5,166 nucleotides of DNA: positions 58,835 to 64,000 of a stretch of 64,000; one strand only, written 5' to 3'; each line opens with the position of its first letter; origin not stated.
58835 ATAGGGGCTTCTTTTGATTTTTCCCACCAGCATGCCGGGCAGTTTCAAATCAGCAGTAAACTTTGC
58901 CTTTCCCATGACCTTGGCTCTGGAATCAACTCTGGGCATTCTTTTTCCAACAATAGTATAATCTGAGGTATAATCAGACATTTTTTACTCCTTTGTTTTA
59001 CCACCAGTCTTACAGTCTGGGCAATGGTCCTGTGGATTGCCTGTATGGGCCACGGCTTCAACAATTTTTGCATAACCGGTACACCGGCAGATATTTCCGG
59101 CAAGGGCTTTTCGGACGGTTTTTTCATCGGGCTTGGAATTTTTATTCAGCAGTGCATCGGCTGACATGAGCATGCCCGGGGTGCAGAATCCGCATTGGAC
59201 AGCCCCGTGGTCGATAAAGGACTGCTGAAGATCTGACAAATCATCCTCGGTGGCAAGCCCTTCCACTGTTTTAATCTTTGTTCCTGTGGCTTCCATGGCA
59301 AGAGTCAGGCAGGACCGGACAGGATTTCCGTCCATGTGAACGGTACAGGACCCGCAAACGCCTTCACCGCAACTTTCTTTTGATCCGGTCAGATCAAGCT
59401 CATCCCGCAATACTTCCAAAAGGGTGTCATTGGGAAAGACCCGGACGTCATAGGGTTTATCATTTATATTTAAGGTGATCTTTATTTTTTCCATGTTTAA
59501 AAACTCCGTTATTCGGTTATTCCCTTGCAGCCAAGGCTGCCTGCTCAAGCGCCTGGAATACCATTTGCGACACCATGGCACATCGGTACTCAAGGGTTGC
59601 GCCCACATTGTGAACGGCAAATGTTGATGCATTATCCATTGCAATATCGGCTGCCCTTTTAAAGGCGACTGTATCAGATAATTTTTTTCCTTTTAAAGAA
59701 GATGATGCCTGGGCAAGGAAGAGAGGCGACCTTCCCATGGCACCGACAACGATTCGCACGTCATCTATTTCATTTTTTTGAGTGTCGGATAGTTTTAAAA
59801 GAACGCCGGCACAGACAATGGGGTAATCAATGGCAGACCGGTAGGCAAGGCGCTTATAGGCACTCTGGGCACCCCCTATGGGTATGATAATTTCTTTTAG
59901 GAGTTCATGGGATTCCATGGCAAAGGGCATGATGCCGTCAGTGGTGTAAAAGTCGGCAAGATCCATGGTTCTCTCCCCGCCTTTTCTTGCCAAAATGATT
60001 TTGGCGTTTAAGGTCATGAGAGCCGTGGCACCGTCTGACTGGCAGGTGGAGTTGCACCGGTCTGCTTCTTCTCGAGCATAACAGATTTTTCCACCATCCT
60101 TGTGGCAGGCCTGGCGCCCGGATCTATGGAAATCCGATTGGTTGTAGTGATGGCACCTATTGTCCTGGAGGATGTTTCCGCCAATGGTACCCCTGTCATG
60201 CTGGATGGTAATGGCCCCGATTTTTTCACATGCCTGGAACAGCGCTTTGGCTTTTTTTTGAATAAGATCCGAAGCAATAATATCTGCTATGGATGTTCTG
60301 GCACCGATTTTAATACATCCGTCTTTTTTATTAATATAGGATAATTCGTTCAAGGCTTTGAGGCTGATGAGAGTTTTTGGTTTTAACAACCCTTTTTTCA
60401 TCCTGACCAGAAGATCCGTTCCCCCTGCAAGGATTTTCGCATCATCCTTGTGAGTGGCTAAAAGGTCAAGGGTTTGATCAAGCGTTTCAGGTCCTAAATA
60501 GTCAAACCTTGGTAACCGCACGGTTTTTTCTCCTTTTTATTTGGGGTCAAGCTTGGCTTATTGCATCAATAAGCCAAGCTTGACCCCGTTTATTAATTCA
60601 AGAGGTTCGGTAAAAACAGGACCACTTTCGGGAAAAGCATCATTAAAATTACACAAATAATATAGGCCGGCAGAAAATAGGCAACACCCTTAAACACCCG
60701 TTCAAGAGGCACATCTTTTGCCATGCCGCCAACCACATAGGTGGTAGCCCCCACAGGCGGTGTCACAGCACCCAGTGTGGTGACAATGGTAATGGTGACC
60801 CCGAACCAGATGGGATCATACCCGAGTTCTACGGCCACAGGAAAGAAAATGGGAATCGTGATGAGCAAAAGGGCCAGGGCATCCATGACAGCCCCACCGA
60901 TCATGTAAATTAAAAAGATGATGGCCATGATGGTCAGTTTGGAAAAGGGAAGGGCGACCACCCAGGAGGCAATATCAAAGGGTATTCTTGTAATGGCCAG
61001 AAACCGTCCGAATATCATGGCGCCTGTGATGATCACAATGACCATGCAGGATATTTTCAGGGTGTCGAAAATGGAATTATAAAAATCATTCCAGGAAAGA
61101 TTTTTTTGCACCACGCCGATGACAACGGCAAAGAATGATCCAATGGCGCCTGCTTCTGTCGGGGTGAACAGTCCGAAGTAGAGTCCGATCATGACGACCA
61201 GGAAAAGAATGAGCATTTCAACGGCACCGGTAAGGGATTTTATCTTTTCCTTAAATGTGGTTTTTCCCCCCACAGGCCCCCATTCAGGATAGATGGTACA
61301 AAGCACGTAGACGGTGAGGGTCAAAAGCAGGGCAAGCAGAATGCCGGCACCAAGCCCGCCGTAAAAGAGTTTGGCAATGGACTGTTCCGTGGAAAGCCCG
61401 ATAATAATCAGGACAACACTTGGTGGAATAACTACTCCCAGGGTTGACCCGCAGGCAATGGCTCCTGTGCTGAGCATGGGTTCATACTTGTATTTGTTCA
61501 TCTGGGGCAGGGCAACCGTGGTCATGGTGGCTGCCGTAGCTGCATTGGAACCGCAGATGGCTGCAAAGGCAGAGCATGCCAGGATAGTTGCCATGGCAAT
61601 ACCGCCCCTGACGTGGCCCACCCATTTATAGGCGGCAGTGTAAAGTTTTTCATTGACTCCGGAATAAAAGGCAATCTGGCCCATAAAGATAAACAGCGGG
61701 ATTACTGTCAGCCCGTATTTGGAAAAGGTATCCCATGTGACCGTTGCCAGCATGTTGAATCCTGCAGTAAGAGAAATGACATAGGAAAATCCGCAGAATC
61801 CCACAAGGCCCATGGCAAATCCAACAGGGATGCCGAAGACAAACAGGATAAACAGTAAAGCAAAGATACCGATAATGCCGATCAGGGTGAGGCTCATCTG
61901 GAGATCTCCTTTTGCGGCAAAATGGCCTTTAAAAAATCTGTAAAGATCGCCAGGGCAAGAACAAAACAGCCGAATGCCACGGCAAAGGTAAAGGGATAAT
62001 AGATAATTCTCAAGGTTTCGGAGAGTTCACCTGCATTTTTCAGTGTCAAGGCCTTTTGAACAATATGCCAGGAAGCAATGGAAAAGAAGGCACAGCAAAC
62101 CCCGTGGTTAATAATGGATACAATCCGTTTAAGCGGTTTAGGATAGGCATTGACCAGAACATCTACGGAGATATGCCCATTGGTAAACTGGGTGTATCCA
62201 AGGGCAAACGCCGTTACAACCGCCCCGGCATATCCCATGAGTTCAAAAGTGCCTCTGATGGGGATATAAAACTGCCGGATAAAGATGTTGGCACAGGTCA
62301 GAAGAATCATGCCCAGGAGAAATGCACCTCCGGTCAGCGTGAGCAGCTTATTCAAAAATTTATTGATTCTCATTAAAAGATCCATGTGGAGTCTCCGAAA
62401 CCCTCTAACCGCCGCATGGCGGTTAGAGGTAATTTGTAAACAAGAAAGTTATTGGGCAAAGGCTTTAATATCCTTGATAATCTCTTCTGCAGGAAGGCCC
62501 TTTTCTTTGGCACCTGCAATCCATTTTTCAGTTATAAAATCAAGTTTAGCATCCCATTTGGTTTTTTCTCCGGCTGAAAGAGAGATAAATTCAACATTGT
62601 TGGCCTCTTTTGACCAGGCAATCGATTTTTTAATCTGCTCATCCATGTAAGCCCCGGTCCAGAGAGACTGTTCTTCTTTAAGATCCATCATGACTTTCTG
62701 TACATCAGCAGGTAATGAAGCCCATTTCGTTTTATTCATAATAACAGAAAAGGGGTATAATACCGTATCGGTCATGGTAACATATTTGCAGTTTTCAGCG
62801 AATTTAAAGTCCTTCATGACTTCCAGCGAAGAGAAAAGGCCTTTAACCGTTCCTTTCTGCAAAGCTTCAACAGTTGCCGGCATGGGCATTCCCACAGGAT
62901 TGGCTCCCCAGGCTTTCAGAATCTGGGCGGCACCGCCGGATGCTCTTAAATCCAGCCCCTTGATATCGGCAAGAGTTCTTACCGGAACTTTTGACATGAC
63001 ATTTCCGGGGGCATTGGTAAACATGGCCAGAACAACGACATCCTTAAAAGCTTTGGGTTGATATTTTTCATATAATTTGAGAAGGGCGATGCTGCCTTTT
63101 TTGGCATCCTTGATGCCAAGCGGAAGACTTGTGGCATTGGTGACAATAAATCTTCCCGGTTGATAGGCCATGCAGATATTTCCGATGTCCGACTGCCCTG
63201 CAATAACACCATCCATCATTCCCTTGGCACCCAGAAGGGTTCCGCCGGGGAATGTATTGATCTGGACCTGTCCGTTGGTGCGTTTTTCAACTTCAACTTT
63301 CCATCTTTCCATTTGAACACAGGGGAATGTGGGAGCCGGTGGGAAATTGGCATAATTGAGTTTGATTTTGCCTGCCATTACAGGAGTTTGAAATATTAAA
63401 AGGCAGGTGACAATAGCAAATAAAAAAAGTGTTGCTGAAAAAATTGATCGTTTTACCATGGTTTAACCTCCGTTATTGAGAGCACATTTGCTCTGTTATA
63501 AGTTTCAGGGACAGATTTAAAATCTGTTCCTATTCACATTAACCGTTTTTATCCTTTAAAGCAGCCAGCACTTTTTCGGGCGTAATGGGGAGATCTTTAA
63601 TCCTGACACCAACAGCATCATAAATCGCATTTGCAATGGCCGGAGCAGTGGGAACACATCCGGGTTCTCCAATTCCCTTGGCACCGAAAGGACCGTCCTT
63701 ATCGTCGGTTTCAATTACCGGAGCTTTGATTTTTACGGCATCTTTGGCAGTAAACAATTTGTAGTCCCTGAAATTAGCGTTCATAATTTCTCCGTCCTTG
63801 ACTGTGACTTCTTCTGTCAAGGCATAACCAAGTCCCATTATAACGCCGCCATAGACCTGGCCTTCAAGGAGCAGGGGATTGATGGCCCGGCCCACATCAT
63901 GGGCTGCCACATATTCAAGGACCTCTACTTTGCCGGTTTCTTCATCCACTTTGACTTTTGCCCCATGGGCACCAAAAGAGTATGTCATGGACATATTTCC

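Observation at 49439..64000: Unassigned anaerobic catabolic pathway: TRAP + two Mo subunits + Se/Mo maturation + N-removing enzymes + thiolase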

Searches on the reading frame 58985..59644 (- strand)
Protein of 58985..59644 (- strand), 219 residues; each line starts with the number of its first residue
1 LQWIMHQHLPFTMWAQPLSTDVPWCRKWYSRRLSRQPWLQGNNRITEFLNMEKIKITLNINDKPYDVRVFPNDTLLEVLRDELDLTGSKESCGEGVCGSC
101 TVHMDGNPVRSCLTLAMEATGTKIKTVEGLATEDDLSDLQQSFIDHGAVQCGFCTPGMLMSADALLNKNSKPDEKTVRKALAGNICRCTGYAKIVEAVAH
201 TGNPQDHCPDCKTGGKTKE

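Call 3: search_protein_families(library=pfam, proteins=[window:58985-59644:-])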
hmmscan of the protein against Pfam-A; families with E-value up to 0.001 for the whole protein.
window:58985-59644:- (219 aa): 4 families
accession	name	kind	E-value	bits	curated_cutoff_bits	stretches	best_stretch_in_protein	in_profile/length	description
PF01799.25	Fer2_2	-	3.2e-33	114.1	30.3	1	126-198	1-74/75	[2Fe-2S] binding domain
PF00111.32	Fer2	-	5.5e-08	33.1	21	1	59-112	2-55/77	2Fe-2S iron-sulfur cluster binding domain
PF13085.11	Fer2_3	-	1e-07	32.4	27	1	89-136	49-95/107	2Fe-2S iron-sulfur cluster binding domain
PF13510.11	Fer2_4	-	0.00014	22.3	22.8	1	55-118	3-73/82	2Fe-2S iron-sulfur cluster binding domain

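Call 5: search_protein_families(library=ncbifam, proteins=[window:58985-59644:-], max_evalue=0.001)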
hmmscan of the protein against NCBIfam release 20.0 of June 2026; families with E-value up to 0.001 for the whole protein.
window:58985-59644:- (219 aa): 19 families
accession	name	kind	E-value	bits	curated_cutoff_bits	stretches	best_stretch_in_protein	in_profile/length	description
NF041020.1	glyceraldDH_gamma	equivalog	7.5e-54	181.7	290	1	51-201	8-158/164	glyceraldehyde dehydrogenase subunit gamma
NF043084.2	XdhC_XDHase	equivalog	1.9e-53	180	217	1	55-201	2-149/151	xanthine dehydrogenase subunit XdhC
TIGR03193.1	4hydroxCoAred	equivalog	1.2e-49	168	257.8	1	56-199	2-145/148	4-hydroxybenzoyl-CoA reductase subunit gamma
TIGR03198.1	pucE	equivalog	4e-49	165.9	254.3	1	53-200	1-147/151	xanthine dehydrogenase subunit E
NF007387.0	PRK09908.1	equivalog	2.9e-48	163.3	212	1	51-200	4-154/159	xanthine dehydrogenase iron sulfur-binding subunit XdhC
TIGR03311.1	Se_dep_XDH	equivalog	8.7e-47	159.7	830.45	1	66-200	9-142/848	selenium-dependent xanthine dehydrogenase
NF045668.1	pterin_aldehy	equivalog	2.8e-46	158.1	1100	1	55-200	2-150/905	molybdopterin-dependent aldehyde oxidoreductase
NF008514.0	PRK11433.1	equivalog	6.6e-40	136.9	322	1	52-200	49-212/218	aldehyde dehydrogenase iron-sulfur subunit PaoA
TIGR02963.1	xanthine_xdhA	equivalog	1.3e-38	132.8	467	1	67-201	13-157/468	xanthine dehydrogenase small subunit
TIGR02969.1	mam_aldehyde_ox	subfamily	6.4e-27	93.5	1912.3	1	66-210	14-169/1330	aldehyde oxidase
TIGR03313.1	Se_sel_red_Mo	hypoth_equivalog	1.1e-13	49.8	1101.9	1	89-200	32-143/951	molybdopterin-dependent oxidoreductase Mo/Fe-S-binding subunit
NF004616.0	PRK05950.1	subfamily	2.3e-08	33.5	228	1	75-150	37-119/238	succinate dehydrogenase iron-sulfur subunit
NF009226.0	PRK12576.1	equivalog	6.3e-07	29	344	1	76-130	40-100/317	succinate dehydrogenase/fumarate reductase iron-sulfur subunit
TIGR00384.1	dhsB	subfamily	1.8e-06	27.6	88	1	88-150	45-111/222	succinate dehydrogenase and fumarate reductase iron-sulfur protein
NF004898.0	PRK06259.1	equivalog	8.6e-06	24.6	385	1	64-136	20-94/488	fumarate reductase (CoM/CoB) subunit TfrB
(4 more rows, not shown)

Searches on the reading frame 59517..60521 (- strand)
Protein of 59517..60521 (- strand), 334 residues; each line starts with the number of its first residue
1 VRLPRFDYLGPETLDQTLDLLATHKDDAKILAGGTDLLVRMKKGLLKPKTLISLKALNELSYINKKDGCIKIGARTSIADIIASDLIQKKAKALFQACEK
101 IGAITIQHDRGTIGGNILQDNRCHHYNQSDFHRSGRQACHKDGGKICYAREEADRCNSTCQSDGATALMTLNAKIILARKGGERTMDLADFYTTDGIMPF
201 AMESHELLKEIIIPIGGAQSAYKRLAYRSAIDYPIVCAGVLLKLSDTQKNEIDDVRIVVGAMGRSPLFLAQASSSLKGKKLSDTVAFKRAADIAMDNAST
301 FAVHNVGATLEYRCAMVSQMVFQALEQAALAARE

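Call 3: search_protein_families(library=pfam, proteins=[window:59517-60521:-])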
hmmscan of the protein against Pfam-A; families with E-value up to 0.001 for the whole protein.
window:59517-60521:- (334 aa): 2 families
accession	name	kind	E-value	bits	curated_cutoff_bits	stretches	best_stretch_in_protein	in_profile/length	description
PF00941.27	FAD_binding_5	-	8.3e-40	136.8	27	1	5-214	2-168/170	FAD binding domain in molybdopterin dehydrogenase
PF03450.22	CO_deh_flav_C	-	1.6e-15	57.5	25.5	1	221-328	2-102/102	CO dehydrogenase flavoprotein C-terminal domain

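Call 5: search_protein_families(library=ncbifam, proteins=[window:59517-60521:-], max_evalue=0.001)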
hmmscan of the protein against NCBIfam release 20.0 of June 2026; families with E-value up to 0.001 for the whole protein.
window:59517-60521:- (334 aa): 7 families
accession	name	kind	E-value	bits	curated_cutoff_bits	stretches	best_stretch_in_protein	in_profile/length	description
TIGR03195.1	4hydrxCoA_B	equivalog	7.4e-57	192.9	404.55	1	3-287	2-281/321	4-hydroxybenzoyl-CoA reductase subunit beta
NF041019.1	glyceraldDH_beta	equivalog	6.2e-43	147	350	2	4-118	4-116/280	glyceraldehyde dehydrogenase subunit beta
NF043083.1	XdhB_XDHase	equivalog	6.9e-42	143.5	310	2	8-117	7-115/289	xanthine dehydrogenase subunit XdhB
NF007427.0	PRK09971.1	equivalog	1.6e-40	139.2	287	2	8-118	7-116/292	xanthine dehydrogenase FAD-binding subunit XdhB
TIGR02963.1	xanthine_xdhA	equivalog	3.2e-31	108.5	467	2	160-323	305-463/468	xanthine dehydrogenase small subunit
TIGR03199.1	pucC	equivalog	6.2e-20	71.6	306.05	1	11-119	1-108/264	xanthine dehydrogenase subunit C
TIGR03312.1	Se_sel_red_FAD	hypoth_equivalog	1.1e-10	41.1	241.5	1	7-118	3-107/257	molybdopterin-dependent oxidoreductase FAD-binding subunit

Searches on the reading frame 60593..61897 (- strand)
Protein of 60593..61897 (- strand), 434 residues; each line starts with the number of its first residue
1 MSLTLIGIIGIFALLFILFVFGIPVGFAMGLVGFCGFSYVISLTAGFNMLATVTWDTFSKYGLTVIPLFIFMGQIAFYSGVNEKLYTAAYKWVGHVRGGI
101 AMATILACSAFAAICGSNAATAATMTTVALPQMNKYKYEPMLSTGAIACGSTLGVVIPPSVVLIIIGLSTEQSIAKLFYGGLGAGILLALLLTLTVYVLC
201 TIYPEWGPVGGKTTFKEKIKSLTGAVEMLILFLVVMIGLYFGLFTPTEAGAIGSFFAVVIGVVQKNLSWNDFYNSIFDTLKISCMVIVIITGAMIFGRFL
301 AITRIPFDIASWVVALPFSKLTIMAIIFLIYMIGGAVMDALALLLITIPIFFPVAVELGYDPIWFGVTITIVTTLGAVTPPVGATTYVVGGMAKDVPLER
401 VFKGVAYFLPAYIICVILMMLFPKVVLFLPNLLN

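Call 3: search_protein_families(library=pfam, proteins=[window:60593-61897:-])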
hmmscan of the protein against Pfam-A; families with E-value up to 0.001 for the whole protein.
window:60593-61897:- (434 aa): 2 families
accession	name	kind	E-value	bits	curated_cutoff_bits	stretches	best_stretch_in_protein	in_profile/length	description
PF06808.19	DctM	-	1e-87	295.1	23.8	1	12-424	1-412/413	Tripartite ATP-independent periplasmic transporter, DctM component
PF03600.22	CitMHS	-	6e-06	26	31.9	1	16-369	4-335/336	Citrate transporter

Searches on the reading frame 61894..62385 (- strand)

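Call 3: search_protein_families(library=pfam, proteins=[window:61894-62385:-])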
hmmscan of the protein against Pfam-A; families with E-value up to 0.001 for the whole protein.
window:61894-62385:- (163 aa): 1 family
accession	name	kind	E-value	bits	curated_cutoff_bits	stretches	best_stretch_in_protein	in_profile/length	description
PF04290.18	DctQ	-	4.1e-22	78.9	28.3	1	26-154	1-129/132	Tripartite ATP-independent periplasmic transporters, DctQ component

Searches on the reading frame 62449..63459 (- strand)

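Call 3: search_protein_families(library=pfam, proteins=[window:62449-63459:-])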
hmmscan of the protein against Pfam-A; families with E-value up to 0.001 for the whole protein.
window:62449-63459:- (336 aa): 1 family
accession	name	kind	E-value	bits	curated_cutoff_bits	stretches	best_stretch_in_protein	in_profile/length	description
PF03480.18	DctP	-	3.4e-44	151.7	23.4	1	50-312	15-281/286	Bacterial extracellular solute-binding protein, family 7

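Call 5: search_protein_families(library=ncbifam, proteins=[window:62449-63459:-], max_evalue=0.001)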
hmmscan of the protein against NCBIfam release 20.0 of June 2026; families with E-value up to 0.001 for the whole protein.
window:62449-63459:- (336 aa): 2 families
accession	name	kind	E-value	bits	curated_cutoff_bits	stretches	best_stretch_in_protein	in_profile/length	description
NF037995.1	TRAP_S1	subfamily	1.1e-32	113.4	50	1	39-302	5-271/271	TRAP transporter substrate-binding protein DctP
TIGR00787.1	dctP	subfamily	1.7e-28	99.8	175.05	1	51-280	16-250/257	DctP family TRAP transporter solute-binding subunit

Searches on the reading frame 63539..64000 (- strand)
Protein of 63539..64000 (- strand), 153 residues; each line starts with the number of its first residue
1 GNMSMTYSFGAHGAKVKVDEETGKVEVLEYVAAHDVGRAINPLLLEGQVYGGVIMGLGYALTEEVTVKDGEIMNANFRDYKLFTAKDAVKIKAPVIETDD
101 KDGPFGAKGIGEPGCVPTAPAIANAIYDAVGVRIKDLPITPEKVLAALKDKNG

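Call 3: search_protein_families(library=pfam, proteins=[window:63539-64000:-])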
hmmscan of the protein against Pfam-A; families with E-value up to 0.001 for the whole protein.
window:63539-64000:- (153 aa): 1 family
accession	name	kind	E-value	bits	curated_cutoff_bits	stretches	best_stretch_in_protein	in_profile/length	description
PF20256.3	MoCoBD_2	-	3.8e-34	118.9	27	1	1-88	194-282/283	Molybdopterin cofactor-binding domain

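Call 5: search_protein_families(library=ncbifam, proteins=[window:63539-64000:-], max_evalue=0.001)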
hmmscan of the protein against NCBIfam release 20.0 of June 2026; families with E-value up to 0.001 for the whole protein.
window:63539-64000:- (153 aa): 13 families
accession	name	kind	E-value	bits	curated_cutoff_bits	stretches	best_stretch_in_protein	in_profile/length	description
NF043082.1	XdhA_XDHase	equivalog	6.7e-45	153.5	780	1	6-151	608-755/758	xanthine dehydrogenase subunit XdhA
TIGR03194.1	4hydrxCoA_A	equivalog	1.6e-44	152.5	994.55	1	4-148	602-746/746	4-hydroxybenzoyl-CoA reductase subunit alpha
NF007426.0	PRK09970.1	equivalog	4.7e-42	144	916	1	6-150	611-757/761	xanthine dehydrogenase molybdenum-binding subunit XdhA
TIGR03196.1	pucD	equivalog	2.4e-35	122.1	783.65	1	3-145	613-755/763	xanthine dehydrogenase subunit D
NF041018.1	glyceraldDH_alpha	equivalog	7.1e-33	114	790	1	4-145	600-741/741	glyceraldehyde dehydrogenase subunit alpha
NF040766.1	CODH_aero_grp5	exception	2.1e-32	112.2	950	1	5-144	641-781/785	aerobic carbon-monoxide dehydrogenase large subunit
TIGR03311.1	Se_dep_XDH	equivalog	3.1e-31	108.3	830.45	1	12-139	717-841/848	selenium-dependent xanthine dehydrogenase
NF045668.1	pterin_aldehy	equivalog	1.1e-30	106.4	1100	1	3-149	761-905/905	molybdopterin-dependent aldehyde oxidoreductase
NF041671.1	peri_hyde_PaoC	equivalog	5.1e-30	104.5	1180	1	7-150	587-733/735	aldehyde oxidoreductase molybdenum-binding subunit PaoC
TIGR03313.1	Se_sel_red_Mo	hypoth_equivalog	5.5e-27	93.8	1101.9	1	5-149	804-950/951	molybdopterin-dependent oxidoreductase Mo/Fe-S-binding subunit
TIGR02416.1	CO_dehy_Mo_lg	equivalog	5e-25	87.8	991.15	1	4-144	623-767/770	aerobic carbon-monoxide dehydrogenase large subunit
TIGR02965.1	xanthine_xdhB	equivalog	1.2e-14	53.5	849.5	1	6-149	602-755/758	xanthine dehydrogenase molybdopterin binding subunit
TIGR02969.1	mam_aldehyde_ox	subfamily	4.9e-07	27.6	1912.3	1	7-144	1154-1303/1330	aldehyde oxidase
